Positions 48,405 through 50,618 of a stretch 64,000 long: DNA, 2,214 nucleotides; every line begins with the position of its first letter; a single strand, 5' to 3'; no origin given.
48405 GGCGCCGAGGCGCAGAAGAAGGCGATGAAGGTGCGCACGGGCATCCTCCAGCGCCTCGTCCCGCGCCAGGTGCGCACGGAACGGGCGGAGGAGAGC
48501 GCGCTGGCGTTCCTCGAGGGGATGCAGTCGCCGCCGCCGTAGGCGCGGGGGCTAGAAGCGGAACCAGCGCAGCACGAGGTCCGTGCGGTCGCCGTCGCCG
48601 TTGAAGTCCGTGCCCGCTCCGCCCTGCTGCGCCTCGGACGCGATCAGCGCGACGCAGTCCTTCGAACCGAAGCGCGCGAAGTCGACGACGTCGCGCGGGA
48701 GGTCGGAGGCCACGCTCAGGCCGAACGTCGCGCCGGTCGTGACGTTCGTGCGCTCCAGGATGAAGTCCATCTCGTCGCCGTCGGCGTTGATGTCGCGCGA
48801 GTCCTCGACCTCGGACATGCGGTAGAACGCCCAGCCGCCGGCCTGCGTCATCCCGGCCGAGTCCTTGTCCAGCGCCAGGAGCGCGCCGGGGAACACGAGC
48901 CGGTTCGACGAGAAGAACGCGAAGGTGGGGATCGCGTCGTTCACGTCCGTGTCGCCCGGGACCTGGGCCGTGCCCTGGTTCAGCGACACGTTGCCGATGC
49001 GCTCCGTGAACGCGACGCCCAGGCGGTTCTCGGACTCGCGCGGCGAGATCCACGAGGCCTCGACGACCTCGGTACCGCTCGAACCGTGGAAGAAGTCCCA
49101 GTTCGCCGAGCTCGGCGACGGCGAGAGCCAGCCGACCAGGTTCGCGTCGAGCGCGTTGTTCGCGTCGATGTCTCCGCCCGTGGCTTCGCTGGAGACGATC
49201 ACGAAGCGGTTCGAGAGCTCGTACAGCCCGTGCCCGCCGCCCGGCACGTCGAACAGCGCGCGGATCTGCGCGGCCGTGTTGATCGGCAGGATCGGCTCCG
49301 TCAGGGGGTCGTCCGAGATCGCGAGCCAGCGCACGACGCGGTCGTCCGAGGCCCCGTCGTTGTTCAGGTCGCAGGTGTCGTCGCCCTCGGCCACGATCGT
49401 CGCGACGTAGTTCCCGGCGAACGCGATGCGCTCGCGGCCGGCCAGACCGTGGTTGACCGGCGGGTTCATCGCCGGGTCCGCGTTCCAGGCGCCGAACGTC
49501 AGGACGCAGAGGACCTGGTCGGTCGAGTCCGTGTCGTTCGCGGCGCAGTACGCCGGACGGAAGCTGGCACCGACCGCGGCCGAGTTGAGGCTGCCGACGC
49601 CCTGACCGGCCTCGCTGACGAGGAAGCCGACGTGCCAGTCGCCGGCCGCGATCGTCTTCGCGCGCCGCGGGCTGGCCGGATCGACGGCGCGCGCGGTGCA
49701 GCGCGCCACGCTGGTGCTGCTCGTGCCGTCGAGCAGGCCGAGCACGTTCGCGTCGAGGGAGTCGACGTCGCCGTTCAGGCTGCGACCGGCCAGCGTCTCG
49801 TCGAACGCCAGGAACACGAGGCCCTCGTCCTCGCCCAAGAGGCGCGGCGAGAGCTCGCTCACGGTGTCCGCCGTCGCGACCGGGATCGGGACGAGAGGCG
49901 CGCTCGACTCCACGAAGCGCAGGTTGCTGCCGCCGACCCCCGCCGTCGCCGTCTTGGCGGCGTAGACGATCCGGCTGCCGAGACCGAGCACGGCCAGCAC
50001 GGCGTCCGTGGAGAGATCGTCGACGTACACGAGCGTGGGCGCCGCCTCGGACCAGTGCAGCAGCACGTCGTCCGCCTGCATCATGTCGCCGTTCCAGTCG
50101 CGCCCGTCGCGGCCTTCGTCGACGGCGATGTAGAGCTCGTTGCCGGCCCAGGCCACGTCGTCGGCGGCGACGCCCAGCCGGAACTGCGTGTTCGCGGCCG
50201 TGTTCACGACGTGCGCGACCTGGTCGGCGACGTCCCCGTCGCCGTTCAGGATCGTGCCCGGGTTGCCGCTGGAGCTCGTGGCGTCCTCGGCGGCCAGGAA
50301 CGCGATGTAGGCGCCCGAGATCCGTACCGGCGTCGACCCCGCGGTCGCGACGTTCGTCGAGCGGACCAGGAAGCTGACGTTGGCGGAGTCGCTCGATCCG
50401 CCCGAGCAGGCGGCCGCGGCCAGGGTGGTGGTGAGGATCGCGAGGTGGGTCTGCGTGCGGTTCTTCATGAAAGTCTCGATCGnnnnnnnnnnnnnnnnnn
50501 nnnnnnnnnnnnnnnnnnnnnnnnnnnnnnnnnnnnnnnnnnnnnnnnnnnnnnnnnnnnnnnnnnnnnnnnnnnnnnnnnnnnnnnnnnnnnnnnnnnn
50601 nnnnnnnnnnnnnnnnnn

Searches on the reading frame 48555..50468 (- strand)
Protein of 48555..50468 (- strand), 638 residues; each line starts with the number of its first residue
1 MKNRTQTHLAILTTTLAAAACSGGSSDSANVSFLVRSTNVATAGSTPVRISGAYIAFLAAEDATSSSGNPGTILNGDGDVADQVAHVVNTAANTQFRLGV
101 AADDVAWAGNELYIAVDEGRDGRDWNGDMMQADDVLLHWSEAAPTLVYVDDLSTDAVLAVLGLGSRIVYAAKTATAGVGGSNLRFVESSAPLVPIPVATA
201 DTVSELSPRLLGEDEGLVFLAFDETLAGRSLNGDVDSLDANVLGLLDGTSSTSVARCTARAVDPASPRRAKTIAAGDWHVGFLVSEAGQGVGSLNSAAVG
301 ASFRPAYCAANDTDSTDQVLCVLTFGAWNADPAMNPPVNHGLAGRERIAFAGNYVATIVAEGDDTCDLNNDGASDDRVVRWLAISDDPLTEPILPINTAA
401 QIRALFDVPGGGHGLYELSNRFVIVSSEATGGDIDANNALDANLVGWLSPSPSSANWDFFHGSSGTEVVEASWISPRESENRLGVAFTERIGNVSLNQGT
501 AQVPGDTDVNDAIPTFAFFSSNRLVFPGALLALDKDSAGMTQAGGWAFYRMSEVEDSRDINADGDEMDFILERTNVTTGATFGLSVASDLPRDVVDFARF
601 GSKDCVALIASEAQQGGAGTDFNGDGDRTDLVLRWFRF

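Call 20: search_protein_families(library=pfam, proteins=[window:48555-50468:-], max_evalue=0.01)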
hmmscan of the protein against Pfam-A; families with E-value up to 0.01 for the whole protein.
window:48555-50468:- (638 aa): 0 families

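Call 21: search_protein_families(library=ncbifam, proteins=[window:48555-50468:-], max_evalue=0.1)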
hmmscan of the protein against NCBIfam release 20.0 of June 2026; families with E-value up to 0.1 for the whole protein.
window:48555-50468:- (638 aa): 0 families

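Call 56: search_solved_structures(query=window:48555-50468:-, max_evalue=1)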
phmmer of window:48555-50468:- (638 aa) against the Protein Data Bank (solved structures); distinct sequences matched with E-value up to 1: 0.

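Call 68: search_protein_families(library=padloc, proteins=[window:48555-50468:-], max_evalue=0.01)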
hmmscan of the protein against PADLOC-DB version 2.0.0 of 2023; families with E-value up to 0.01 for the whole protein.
window:48555-50468:- (638 aa): 0 families
